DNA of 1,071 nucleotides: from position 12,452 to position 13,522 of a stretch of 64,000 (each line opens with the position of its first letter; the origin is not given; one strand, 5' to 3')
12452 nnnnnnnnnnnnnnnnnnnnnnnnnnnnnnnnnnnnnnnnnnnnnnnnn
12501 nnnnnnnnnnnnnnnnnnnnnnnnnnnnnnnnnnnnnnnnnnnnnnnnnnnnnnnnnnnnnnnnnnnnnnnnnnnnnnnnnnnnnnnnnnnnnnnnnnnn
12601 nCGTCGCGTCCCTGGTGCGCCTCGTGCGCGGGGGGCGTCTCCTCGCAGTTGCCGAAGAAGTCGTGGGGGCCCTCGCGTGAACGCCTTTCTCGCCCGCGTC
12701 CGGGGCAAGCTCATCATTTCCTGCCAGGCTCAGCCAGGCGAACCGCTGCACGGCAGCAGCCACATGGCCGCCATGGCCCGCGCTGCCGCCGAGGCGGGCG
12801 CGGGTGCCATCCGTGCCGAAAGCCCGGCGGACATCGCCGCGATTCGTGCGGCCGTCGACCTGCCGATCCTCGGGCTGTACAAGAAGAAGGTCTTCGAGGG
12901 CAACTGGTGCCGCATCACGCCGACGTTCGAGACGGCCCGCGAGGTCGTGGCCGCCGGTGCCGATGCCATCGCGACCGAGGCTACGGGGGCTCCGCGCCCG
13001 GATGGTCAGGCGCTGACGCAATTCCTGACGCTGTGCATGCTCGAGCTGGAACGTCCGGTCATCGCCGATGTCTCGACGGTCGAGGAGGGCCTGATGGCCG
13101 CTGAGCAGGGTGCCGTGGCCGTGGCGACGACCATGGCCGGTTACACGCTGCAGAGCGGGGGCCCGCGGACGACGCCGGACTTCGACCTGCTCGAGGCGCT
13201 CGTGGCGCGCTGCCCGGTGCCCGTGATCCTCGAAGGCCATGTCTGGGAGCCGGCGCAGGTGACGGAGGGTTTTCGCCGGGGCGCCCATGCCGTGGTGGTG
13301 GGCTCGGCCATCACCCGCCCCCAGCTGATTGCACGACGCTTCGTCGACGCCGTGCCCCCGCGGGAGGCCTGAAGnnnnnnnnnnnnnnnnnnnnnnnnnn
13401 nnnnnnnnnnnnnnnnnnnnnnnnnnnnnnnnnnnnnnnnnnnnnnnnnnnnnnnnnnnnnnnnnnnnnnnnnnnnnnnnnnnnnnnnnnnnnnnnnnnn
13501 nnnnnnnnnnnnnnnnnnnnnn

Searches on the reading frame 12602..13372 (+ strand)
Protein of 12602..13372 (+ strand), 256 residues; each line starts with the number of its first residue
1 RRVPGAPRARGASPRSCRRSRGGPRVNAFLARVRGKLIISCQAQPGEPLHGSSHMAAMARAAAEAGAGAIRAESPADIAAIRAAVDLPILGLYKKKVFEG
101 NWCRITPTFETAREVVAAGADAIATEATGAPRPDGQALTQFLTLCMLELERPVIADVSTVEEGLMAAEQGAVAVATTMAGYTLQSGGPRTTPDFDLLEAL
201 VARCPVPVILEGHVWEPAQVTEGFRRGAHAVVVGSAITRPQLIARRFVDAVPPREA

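Call 55: search_protein_families(library=pfam, proteins=[window:12602-13372:+], max_evalue=0.00001)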
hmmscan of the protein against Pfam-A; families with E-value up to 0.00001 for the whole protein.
window:12602-13372:+ (256 aa): 1 family
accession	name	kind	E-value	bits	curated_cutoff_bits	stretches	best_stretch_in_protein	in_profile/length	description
PF04131.20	NanE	-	5.2e-45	153.4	27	1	55-251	1-190/192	Putative N-acetylmannosamine-6-phosphate epimerase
